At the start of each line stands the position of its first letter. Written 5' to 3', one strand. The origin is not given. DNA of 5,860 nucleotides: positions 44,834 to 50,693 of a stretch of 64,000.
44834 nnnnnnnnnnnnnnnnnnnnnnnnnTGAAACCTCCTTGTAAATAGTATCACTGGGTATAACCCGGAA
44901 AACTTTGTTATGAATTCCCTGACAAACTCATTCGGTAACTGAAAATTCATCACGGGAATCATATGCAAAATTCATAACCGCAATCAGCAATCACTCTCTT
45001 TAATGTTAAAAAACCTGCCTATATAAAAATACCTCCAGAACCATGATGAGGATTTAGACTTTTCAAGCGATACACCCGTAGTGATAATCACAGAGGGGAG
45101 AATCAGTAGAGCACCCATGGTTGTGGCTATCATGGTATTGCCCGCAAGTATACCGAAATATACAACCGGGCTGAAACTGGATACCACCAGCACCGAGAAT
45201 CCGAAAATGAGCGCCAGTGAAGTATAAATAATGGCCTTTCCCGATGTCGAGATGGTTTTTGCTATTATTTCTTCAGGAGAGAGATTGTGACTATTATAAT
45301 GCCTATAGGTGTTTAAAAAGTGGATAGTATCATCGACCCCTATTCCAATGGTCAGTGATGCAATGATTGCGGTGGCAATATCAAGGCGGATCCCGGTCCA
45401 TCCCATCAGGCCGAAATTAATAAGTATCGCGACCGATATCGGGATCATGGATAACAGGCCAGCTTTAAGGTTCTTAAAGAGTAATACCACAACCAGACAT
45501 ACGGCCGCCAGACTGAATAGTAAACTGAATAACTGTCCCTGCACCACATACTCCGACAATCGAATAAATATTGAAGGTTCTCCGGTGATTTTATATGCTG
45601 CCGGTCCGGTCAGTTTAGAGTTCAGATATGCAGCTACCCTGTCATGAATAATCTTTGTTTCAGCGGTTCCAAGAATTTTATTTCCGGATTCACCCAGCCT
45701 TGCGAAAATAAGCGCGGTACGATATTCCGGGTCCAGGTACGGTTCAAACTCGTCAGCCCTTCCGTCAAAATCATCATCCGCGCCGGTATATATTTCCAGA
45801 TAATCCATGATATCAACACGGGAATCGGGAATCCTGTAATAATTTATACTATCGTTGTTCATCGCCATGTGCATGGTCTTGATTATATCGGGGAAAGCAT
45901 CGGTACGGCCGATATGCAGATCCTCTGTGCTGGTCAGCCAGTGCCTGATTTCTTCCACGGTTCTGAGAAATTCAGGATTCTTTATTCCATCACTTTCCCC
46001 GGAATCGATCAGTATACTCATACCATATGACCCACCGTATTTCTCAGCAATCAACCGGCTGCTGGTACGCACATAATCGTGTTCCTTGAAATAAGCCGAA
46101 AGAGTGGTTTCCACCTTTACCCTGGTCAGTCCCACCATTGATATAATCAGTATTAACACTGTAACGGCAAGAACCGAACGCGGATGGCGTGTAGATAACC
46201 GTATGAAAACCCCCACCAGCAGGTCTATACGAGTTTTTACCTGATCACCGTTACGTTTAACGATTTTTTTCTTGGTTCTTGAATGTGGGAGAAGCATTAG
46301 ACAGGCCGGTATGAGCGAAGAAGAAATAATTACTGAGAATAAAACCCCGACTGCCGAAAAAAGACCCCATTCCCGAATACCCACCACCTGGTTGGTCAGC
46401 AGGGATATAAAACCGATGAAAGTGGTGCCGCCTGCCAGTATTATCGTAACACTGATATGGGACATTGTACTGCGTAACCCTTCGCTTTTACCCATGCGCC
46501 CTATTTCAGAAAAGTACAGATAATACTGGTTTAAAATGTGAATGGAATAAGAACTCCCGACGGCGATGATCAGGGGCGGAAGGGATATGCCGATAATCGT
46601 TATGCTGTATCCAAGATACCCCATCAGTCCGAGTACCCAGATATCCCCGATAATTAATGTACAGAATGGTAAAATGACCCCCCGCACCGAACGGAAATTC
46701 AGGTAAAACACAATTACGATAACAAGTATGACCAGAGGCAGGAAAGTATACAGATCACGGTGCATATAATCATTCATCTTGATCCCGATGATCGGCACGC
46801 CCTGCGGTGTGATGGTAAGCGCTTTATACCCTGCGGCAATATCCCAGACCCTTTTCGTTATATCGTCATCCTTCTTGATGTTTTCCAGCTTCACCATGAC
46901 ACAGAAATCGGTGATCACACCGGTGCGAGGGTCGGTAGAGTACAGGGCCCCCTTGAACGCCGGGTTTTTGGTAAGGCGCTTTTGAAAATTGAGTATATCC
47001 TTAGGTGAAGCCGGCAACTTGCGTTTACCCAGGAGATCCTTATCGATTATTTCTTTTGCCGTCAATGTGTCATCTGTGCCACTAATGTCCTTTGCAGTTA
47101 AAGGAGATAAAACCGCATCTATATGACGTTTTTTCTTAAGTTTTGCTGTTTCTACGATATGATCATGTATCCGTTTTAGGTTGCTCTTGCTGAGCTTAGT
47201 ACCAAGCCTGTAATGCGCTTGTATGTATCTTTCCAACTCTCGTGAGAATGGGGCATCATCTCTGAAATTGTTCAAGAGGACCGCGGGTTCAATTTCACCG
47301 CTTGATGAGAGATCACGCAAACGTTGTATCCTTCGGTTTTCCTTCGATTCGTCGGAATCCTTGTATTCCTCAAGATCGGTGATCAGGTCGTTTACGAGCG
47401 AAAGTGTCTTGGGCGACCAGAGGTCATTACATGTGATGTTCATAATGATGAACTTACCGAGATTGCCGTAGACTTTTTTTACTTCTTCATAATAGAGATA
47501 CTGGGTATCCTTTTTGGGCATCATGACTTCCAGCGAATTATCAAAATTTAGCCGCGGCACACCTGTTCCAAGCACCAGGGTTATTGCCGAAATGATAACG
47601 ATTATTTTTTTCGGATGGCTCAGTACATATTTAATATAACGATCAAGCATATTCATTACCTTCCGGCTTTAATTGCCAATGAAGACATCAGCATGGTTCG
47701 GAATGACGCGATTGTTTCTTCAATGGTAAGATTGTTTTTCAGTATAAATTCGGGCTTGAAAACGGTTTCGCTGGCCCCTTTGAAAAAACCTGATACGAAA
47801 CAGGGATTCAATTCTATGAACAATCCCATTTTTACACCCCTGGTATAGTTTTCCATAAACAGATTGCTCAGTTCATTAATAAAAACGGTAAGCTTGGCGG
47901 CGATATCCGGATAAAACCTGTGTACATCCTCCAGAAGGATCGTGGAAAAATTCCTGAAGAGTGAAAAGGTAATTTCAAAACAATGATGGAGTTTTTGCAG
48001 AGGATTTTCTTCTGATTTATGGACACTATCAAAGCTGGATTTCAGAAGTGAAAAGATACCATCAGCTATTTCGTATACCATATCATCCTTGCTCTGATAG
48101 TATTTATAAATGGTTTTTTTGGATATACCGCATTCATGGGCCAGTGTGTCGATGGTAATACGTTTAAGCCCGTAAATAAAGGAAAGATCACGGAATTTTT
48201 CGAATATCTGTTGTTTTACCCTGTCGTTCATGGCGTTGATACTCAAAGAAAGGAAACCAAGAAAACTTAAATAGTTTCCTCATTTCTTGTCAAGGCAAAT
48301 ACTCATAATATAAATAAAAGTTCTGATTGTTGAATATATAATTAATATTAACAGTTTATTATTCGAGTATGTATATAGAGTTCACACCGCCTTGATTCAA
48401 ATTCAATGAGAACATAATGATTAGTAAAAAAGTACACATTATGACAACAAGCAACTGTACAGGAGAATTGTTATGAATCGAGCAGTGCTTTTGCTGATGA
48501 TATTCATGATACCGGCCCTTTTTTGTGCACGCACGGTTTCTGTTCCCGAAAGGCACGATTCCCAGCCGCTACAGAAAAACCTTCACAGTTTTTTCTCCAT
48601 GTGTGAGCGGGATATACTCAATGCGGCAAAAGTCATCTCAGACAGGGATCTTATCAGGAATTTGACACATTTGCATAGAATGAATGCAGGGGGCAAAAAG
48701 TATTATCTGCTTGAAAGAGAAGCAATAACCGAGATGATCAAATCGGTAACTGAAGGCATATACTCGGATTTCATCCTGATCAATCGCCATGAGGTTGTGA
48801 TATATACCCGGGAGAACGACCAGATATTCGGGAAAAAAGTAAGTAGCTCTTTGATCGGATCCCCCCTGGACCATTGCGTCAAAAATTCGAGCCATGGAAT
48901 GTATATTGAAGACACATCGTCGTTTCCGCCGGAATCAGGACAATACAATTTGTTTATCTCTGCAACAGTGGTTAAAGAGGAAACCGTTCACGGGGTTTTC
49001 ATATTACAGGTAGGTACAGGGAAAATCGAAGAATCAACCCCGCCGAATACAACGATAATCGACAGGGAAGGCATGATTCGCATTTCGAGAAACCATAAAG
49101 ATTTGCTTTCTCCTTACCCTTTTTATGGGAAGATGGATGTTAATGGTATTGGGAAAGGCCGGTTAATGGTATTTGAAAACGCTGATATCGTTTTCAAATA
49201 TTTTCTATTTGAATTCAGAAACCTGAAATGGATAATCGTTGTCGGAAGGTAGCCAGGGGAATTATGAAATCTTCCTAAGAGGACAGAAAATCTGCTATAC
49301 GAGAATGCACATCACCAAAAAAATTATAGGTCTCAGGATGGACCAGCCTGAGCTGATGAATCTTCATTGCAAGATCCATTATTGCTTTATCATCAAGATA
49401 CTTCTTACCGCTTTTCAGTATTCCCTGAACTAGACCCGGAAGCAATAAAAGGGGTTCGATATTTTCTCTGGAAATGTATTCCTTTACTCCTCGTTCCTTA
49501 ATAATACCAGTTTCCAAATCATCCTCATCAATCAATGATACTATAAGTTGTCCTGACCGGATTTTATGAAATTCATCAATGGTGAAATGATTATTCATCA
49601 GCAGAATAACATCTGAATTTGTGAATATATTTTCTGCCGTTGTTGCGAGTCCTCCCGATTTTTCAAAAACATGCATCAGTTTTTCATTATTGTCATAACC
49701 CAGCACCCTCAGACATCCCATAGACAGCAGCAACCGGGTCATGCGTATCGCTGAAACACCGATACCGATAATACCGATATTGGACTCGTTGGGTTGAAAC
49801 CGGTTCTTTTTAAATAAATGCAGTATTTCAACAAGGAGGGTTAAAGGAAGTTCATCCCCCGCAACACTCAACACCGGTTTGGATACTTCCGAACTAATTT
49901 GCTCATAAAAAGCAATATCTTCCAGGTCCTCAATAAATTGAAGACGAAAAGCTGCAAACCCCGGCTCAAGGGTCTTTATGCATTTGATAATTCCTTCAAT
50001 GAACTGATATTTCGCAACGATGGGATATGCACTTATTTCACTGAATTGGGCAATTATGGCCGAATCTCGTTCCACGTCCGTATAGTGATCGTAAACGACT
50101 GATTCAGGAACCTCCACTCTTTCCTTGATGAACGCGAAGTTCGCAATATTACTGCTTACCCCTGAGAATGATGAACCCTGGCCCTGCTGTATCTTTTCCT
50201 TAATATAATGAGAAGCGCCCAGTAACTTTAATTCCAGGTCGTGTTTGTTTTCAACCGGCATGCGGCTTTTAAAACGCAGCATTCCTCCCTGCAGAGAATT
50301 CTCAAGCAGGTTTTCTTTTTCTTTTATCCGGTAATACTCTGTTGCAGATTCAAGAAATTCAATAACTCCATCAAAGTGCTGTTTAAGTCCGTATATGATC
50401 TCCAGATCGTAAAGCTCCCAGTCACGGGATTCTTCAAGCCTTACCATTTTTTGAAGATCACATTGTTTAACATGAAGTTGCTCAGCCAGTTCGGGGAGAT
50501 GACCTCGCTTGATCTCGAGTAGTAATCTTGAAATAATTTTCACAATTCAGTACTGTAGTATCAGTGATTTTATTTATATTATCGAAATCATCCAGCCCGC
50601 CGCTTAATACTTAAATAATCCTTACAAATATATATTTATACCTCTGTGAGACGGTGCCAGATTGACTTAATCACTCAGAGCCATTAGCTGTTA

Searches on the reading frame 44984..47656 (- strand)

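Call 3: search_protein_families(library=pfam, proteins=[window:44984-47656:-])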
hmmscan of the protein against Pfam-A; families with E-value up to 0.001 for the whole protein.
window:44984-47656:- (890 aa): 4 families
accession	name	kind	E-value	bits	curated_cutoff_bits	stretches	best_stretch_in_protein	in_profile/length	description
PF03176.21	MMPL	-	4.7e-26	91.9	20.5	2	261-463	101-312/333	MMPL family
PF12349.14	Sterol-sensing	-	4e-10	40.2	22.3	1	733-840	9-116/153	Sterol-sensing domain of SREBP cleavage-activation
PF00873.25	ACR_tran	-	6.1e-09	34.6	28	1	677-831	305-458/1021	AcrB/AcrD/AcrF family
PF02460.24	Patched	-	1.4e-08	35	23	1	712-845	10-142/156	Patched SSD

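Call 4: search_protein_families(library=ncbifam, proteins=[window:44984-47656:-])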
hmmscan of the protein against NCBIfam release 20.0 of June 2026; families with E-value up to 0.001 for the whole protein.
window:44984-47656:- (890 aa): 17 families
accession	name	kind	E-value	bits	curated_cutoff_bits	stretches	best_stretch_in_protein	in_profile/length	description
TIGR00921.1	2A067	subfamily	2.8e-63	214.1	351.9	1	278-857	170-731/733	hydrophobe/amphiphile efflux-3 (HAE3) family transporter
TIGR03480.1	HpnN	hypoth_equivalog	1.7e-33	115.6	751.85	2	308-554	277-511/862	hopanoid biosynthesis associated RND transporter like protein HpnN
TIGR00833.1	actII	subfamily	1.8e-29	102.6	874.7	3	310-571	183-440/910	MMPL family RND transporter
NF052374.1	HopndTporHpnN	equivalog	1e-12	47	1100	2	309-459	281-429/858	hopanoid transporter HpnN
NF045600.2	BstA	equivalog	1.1e-12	46.8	1400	2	274-464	259-447/903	sterol transporter cytoplasmic membrane protein BstA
NF007131.0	PRK09577.1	equivalog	8.7e-10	36.9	1768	1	684-841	318-465/1045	multidrug efflux RND transporter permease subunit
NF007133.0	PRK09579.1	equivalog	2.1e-08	32.2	1763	1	308-513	340-547/1017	multidrug efflux RND transporter permease subunit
NF000282.2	RND_permease_1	subfamily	3.8e-08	31.7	1250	1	678-818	312-450/1029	multidrug efflux RND transporter permease subunit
TIGR00915.1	2A0602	subfamily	7.5e-08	30.7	940.35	1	692-866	327-502/1050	efflux RND transporter permease subunit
NF007798.0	PRK10503.1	equivalog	3.1e-07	28.4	1584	1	305-508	346-552/1040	MdtB/MuxB family multidrug efflux RND transporter permease subunit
NF007842.1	PRK10555.1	equivalog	3.3e-07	28.5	1854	1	670-865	306-501/1036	multidrug efflux RND transporter permease AcrD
TIGR00916.1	2A0604s01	subfamily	9.4e-07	28.7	148.6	1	682-847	64-228/231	SecD/SecF family protein translocase subunit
NF033617.1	RND_permease_2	subfamily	5.6e-06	24.6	1250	0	678-819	305-443/1009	multidrug efflux RND transporter permease subunit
NF007905.0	PRK10614.1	equivalog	2.5e-05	22.1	1774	1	679-825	308-451/1025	multidrug efflux RND transporter permease subunit MdtC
NF011706.2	PRK15127.1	equivalog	0.00013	20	2150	1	711-850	343-486/1049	multidrug efflux RND transporter permease subunit AcrB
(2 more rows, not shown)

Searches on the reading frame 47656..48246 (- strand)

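Call 8: search_protein_families(library=ncbifam, max_evalue=1e-10, proteins=[window:47656-48246:-])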
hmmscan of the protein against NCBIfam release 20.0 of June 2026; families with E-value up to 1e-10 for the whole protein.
window:47656-48246:- (196 aa): 0 families

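Call 11: search_protein_families(library=pfam, max_evalue=0.00001, proteins=[window:47656-48246:-])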
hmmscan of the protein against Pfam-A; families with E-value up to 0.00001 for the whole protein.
window:47656-48246:- (196 aa): 1 family
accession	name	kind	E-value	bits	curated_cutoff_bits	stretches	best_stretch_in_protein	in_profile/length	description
PF00440.29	TetR_N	-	2.7e-07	30.7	24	1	26-59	13-46/47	Bacterial regulatory proteins, tetR family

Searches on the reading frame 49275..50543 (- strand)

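Call 8: search_protein_families(library=ncbifam, max_evalue=1e-10, proteins=[window:49275-50543:-])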
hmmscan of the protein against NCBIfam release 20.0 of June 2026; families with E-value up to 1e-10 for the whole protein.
window:49275-50543:- (422 aa): 0 families

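Call 11: search_protein_families(library=pfam, max_evalue=0.00001, proteins=[window:49275-50543:-])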
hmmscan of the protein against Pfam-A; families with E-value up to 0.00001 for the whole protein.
window:49275-50543:- (422 aa): 0 families

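Call 70: search_protein_families(library=pfam, max_evalue=0.01, proteins=[window:49275-50543:-])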
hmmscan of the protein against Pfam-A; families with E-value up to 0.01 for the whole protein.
window:49275-50543:- (422 aa): 1 family
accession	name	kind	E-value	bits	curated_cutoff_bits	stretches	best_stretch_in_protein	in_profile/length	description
PF02826.25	2-Hacid_dh_C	-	0.00016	21.5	25.1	1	251-316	34-98/178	D-isomer specific 2-hydroxyacid dehydrogenase, NAD binding domain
